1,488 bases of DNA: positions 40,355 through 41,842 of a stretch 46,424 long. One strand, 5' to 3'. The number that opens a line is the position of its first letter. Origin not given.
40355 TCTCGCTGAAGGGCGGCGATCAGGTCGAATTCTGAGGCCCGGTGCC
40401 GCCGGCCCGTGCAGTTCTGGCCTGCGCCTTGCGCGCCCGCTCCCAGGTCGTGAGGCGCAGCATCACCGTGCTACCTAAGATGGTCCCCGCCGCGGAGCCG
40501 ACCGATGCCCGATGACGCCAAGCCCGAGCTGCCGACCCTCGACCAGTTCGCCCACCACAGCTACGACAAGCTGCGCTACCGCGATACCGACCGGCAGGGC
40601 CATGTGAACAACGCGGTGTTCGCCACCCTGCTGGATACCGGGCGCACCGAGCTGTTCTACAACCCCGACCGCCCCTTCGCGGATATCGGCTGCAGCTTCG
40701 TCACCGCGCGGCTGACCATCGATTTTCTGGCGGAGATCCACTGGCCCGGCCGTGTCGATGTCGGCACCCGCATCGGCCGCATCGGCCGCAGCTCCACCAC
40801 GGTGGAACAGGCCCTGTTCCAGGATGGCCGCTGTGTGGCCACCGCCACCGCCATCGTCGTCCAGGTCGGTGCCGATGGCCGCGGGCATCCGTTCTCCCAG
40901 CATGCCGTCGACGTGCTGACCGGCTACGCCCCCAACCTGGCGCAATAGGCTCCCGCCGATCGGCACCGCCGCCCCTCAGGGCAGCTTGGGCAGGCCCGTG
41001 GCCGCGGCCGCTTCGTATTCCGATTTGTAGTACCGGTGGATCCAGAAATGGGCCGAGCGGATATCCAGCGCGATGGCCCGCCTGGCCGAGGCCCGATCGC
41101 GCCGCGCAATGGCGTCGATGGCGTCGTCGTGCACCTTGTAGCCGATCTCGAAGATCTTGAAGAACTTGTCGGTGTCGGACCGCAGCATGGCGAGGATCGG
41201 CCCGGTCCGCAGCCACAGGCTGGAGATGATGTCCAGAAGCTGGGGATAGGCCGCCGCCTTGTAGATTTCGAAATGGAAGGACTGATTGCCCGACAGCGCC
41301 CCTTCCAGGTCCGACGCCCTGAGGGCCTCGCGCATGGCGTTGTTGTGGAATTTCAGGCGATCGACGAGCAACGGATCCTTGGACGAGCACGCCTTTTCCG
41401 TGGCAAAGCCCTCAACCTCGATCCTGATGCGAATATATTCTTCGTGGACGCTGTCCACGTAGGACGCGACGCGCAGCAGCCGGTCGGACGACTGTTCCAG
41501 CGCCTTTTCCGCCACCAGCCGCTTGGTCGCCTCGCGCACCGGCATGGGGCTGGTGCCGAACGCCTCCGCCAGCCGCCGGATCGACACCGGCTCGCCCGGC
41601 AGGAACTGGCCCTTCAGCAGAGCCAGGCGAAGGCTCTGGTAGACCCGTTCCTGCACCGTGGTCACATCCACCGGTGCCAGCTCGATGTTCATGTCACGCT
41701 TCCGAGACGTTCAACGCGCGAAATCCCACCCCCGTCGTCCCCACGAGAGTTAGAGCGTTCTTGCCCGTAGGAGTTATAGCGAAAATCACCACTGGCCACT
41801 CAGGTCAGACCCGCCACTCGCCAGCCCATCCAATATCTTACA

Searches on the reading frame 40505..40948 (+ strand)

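Call 40: search_protein_families(library=pfam, proteins=[window:40505-40948:+], max_evalue=0.0001)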
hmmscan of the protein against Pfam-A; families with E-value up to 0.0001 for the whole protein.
window:40505-40948:+ (147 aa): 3 families
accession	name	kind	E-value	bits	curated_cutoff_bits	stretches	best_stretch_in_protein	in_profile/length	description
PF03061.28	4HBT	-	3.6e-15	56.5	20.6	1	31-108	1-74/79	Thioesterase superfamily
PF13279.12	4HBT_2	-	1.3e-13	51.9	25.5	1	24-129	2-113/122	Thioesterase-like superfamily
PF13622.12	4HBT_3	-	3.5e-06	27.6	24.3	1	66-117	32-81/83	Acyl-CoA thioesterase N-terminal domain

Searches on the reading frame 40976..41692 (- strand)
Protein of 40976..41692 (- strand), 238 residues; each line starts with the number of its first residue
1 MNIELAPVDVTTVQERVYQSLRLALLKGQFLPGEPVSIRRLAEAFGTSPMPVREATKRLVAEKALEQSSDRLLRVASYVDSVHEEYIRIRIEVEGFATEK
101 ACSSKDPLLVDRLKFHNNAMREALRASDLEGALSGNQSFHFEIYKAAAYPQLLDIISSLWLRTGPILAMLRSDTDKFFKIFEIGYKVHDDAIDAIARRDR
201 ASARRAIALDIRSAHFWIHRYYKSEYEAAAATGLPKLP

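Call 3: search_protein_families(library=pfam, proteins=[window:40976-41692:-], max_evalue=0.01)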
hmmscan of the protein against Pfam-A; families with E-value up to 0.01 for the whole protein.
window:40976-41692:- (238 aa): 2 families
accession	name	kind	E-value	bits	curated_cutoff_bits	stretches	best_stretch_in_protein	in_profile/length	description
PF07729.17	FCD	-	4.6e-17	63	24.3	1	87-208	3-120/125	FCD domain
PF00392.27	GntR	-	8.8e-15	54.6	27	1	14-66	2-55/64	Bacterial regulatory proteins, gntR family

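Call 31: find_related_loci(query=window:40976-41692:-, collection=metagenome_contigs, flank=9000)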
Query window:40976-41692:- (238 aa) in metagenome_contigs; peptide patterns used: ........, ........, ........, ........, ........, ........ (x = any residue, [..] = any of these).
121 stretches matched a pattern; 3 encode a relative of the query (tblastn E <= 1e-3); 3 distinct loci.
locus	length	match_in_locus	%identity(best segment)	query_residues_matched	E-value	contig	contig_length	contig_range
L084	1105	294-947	44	5-218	9e-52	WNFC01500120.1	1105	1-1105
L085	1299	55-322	69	125-214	9e-29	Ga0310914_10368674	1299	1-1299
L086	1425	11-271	40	124-214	5e-14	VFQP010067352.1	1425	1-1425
